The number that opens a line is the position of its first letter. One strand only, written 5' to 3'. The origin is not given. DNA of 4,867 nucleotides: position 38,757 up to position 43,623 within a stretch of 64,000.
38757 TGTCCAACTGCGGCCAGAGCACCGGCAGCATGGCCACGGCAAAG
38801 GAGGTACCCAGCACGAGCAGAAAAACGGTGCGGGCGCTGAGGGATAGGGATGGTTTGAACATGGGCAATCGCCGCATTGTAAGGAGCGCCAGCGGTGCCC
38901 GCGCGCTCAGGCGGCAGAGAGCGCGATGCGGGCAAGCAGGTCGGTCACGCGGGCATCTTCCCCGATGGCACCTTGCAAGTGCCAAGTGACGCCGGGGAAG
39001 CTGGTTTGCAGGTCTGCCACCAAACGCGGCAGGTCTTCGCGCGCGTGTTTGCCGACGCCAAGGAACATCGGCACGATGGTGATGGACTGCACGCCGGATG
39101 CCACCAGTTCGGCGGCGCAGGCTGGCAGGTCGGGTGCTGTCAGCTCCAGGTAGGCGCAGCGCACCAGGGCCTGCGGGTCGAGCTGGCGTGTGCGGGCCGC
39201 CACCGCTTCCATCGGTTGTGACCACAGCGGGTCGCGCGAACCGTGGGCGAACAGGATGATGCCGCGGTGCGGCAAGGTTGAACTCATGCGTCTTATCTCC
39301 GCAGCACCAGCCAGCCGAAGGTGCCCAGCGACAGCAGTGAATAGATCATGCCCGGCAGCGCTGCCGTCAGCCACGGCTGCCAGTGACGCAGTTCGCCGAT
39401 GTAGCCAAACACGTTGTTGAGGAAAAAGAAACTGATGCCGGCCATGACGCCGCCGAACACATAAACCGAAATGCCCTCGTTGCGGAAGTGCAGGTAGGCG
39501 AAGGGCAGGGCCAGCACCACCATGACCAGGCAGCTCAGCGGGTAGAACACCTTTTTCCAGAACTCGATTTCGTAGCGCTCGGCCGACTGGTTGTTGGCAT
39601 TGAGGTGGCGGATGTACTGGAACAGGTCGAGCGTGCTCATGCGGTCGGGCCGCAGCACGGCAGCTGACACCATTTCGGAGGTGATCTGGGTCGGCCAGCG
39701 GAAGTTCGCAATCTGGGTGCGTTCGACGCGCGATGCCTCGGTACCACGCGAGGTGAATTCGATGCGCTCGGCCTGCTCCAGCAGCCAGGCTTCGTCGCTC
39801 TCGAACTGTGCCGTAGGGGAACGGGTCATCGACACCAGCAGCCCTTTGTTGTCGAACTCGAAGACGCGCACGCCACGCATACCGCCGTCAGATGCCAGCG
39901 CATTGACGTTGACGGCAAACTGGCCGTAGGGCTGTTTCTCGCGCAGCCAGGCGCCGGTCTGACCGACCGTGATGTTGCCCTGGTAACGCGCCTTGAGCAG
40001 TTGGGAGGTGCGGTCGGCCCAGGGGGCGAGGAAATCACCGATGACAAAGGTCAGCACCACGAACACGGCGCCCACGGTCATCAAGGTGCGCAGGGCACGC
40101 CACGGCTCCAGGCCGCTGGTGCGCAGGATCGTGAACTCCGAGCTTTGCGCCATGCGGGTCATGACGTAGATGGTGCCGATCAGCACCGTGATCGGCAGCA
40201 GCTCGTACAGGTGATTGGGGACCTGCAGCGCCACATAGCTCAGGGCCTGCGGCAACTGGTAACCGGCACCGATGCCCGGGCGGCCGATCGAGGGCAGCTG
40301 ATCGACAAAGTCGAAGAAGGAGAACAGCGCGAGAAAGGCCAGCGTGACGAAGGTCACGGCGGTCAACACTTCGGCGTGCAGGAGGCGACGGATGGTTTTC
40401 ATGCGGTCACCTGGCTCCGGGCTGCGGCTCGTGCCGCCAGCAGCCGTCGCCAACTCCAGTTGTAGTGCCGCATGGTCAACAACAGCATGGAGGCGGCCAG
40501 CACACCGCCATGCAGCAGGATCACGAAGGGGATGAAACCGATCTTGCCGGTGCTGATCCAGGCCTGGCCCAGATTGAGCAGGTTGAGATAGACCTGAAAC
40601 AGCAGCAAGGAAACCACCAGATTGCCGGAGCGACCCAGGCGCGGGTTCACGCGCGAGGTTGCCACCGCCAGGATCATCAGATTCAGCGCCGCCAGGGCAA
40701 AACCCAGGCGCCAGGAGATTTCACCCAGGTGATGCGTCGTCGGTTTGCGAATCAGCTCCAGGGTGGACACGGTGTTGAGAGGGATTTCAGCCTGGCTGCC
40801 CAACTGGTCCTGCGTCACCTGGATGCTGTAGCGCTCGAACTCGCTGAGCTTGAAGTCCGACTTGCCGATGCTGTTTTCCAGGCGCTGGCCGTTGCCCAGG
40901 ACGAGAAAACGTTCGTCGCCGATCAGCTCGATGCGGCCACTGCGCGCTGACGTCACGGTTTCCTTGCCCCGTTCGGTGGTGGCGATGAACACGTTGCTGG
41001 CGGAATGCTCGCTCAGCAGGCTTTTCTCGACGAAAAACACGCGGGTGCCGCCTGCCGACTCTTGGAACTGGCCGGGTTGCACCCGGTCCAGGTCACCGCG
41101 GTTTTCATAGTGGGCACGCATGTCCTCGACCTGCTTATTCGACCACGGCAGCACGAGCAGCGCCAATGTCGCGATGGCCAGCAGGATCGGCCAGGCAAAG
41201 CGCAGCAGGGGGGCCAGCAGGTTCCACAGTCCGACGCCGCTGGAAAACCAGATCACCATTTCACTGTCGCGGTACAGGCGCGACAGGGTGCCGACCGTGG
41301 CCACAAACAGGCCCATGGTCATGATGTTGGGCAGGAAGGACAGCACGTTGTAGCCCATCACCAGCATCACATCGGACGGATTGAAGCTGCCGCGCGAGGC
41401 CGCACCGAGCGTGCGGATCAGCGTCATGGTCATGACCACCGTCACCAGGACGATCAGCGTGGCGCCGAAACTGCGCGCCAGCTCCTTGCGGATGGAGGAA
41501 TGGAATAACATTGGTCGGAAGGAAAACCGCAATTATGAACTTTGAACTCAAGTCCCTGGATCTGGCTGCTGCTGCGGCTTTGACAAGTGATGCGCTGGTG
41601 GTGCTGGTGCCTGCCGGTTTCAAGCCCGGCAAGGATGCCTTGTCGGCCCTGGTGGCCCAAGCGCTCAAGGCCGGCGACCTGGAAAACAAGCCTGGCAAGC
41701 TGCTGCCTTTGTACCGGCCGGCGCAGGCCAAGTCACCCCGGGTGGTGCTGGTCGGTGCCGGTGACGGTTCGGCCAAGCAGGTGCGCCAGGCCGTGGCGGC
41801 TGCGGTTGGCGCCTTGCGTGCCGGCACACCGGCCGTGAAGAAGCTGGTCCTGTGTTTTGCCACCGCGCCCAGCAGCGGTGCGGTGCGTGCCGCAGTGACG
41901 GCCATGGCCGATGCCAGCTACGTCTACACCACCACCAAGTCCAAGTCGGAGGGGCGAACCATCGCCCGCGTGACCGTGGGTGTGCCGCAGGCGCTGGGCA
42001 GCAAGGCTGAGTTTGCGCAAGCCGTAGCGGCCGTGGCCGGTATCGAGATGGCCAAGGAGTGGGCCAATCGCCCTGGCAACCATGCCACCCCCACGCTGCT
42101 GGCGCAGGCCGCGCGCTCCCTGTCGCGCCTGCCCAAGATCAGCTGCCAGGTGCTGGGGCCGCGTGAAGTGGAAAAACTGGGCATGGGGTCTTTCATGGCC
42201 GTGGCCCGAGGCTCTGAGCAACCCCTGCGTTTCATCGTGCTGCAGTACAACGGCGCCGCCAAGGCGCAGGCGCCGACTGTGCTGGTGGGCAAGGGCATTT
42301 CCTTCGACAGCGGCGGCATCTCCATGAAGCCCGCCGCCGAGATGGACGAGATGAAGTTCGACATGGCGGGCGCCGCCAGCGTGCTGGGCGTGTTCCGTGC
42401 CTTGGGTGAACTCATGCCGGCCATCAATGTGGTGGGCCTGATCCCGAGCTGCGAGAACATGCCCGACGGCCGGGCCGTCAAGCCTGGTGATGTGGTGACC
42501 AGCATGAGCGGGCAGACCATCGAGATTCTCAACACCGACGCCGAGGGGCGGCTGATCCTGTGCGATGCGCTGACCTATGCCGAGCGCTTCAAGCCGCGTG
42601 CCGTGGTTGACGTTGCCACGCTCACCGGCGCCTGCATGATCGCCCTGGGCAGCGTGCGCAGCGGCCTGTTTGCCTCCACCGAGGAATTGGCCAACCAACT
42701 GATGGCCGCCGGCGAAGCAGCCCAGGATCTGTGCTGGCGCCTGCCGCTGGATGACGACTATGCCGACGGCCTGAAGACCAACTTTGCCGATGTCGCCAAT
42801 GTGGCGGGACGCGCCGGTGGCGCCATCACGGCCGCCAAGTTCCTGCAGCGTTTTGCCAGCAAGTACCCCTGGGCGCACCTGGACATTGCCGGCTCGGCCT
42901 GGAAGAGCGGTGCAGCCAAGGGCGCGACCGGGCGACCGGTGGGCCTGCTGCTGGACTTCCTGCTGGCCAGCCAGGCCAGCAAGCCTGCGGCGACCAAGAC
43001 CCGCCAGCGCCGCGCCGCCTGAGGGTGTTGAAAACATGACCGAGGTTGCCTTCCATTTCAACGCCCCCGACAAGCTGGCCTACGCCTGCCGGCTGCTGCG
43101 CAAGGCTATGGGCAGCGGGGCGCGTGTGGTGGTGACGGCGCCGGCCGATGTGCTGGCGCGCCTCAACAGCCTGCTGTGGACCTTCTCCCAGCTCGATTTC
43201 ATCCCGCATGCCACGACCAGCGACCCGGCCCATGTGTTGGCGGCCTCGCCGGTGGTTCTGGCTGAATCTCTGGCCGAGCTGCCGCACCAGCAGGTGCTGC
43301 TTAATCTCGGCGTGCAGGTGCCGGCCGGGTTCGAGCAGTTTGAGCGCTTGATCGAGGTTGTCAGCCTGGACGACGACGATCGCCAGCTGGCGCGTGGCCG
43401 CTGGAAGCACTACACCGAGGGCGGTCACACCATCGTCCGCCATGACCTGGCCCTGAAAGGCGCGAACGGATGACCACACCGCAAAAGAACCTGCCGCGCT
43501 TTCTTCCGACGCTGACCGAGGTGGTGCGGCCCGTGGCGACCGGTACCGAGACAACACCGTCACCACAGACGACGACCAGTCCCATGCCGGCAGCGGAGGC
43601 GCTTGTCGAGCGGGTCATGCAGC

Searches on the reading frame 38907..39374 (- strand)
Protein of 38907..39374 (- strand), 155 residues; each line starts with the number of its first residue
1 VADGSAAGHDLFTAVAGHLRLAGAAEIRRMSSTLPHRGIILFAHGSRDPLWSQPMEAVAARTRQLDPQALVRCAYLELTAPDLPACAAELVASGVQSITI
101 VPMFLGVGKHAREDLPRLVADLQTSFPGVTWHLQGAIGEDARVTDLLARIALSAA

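Call 4: search_protein_families(library=pfam, proteins=[window:38907-39374:-], max_evalue=0.01)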
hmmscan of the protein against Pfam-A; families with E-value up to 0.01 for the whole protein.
window:38907-39374:- (155 aa): 2 families
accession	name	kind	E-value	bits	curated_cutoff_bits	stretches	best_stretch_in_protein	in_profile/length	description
PF01903.22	CbiX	-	4.3e-24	85.3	22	1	44-148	1-105/106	CbiX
PF06180.16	CbiK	-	0.0082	15.9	26.2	1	36-115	141-217/262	Cobalt chelatase (CbiK)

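Call 5: search_protein_families(library=ncbifam, proteins=[window:38907-39374:-], max_evalue=0.01)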
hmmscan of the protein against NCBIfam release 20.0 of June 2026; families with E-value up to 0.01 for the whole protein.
window:38907-39374:- (155 aa): 5 families
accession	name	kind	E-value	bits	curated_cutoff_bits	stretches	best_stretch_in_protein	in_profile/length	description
NF033198.0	F430_CfbA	equivalog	1.6e-15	57.2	120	1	38-148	1-117/122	sirohydrochlorin nickelochelatase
NF002090.2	PRK00923.1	subfamily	5.4e-15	55.6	120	1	38-119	2-83/129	sirohydrochlorin nickelochelatase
NF004449.0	PRK05782.1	equivalog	7.2e-07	28.5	298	1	39-115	6-81/333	bifunctional sirohydrochlorin cobalt chelatase/precorrin-8X methylmutase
NF002671.0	PRK02395.1-3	equivalog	0.00034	20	258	1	33-120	129-214/262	hypothetical protein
NF002672.0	PRK02395.1-4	subfamily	0.0029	16.4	435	1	38-151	152-269/486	hypothetical protein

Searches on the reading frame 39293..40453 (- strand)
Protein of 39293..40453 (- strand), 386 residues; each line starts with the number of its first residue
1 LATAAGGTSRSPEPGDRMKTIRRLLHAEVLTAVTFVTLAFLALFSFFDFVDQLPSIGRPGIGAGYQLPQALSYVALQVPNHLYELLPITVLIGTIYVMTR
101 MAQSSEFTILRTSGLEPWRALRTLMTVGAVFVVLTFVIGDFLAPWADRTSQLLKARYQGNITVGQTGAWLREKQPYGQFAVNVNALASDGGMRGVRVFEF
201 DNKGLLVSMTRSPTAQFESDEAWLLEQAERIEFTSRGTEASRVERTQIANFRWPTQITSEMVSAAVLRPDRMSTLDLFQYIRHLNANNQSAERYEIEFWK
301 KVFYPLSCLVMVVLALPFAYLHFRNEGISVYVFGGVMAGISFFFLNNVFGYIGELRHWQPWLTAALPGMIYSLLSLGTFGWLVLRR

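Call 4: search_protein_families(library=pfam, proteins=[window:39293-40453:-], max_evalue=0.01)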
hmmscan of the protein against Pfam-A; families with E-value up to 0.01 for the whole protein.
window:39293-40453:- (386 aa): 1 family
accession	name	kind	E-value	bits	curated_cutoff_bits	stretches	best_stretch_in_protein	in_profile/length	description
PF03739.19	LptF_LptG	-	2e-67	228.2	27.9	1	25-377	3-349/353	Lipopolysaccharide export system permease LptF/LptG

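Call 5: search_protein_families(library=ncbifam, proteins=[window:39293-40453:-], max_evalue=0.01)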
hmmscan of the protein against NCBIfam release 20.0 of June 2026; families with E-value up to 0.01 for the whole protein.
window:39293-40453:- (386 aa): 2 families
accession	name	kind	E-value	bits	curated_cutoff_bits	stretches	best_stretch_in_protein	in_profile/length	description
TIGR04408.1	LptG_lptG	equivalog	1.6e-102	342.7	240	1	21-380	2-349/351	LPS export ABC transporter permease LptG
TIGR04407.1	LptF_YjgP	equivalog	8.7e-32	110.2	230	1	21-377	2-343/347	LPS export ABC transporter permease LptF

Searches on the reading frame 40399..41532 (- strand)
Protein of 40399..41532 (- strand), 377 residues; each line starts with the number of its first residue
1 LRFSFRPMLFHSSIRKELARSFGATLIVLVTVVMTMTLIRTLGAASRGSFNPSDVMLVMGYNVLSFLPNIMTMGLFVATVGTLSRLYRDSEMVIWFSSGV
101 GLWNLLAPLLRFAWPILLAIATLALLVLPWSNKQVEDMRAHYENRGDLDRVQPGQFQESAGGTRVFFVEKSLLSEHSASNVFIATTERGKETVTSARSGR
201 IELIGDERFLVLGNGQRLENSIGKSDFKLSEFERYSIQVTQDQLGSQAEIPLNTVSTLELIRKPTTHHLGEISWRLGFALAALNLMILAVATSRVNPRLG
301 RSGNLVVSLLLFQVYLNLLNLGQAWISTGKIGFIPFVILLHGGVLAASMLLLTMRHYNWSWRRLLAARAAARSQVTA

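Call 4: search_protein_families(library=pfam, proteins=[window:40399-41532:-], max_evalue=0.01)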
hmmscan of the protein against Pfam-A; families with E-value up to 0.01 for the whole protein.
window:40399-41532:- (377 aa): 1 family
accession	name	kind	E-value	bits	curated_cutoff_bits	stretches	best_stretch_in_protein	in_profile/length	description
PF03739.19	LptF_LptG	-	8.1e-49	167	27.9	1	14-352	3-351/353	Lipopolysaccharide export system permease LptF/LptG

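Call 5: search_protein_families(library=ncbifam, proteins=[window:40399-41532:-], max_evalue=0.01)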
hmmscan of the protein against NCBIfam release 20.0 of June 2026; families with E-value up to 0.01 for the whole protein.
window:40399-41532:- (377 aa): 2 families
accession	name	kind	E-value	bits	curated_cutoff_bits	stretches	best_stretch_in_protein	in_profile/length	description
TIGR04407.1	LptF_YjgP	equivalog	4.9e-106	354.4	230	1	10-353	2-346/347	LPS export ABC transporter permease LptF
TIGR04408.1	LptG_lptG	equivalog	4e-19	68.4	240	1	14-260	6-246/351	LPS export ABC transporter permease LptG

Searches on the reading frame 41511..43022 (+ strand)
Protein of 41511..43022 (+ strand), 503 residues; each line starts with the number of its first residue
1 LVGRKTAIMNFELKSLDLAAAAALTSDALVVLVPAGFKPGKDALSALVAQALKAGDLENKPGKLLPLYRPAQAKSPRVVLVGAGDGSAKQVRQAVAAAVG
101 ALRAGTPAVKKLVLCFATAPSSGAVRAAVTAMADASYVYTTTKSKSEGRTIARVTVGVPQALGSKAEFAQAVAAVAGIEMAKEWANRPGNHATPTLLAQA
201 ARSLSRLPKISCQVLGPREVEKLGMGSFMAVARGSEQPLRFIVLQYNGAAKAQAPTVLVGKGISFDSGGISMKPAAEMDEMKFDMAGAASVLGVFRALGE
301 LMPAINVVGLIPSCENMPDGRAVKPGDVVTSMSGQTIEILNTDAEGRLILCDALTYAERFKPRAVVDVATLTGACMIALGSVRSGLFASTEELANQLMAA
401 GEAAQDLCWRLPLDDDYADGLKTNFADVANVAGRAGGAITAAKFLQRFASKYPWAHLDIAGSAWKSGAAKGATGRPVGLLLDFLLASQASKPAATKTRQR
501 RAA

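Call 50: search_protein_families(library=pfam, proteins=[window:41511-43022:+], max_evalue=0.001)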
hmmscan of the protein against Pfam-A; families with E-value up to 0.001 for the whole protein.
window:41511-43022:+ (503 aa): 2 families
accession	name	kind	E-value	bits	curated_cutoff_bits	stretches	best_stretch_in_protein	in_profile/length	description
PF00883.26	Peptidase_M17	-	5.6e-122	407.3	25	1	180-480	2-309/310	Cytosol aminopeptidase family, catalytic domain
PF02789.23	Peptidase_M17_N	-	6.8e-14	52.3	23.4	1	42-145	19-128/129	Cytosol aminopeptidase family, N-terminal domain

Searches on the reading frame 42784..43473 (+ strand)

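Call 50: search_protein_families(library=pfam, proteins=[window:42784-43473:+], max_evalue=0.001)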
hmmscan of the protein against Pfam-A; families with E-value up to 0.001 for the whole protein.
window:42784-43473:+ (229 aa): 1 family
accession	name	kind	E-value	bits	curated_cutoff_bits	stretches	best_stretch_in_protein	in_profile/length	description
PF04364.18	DNA_pol3_chi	-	3.4e-35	121.6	25.4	1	85-217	1-134/135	DNA polymerase III chi subunit, HolC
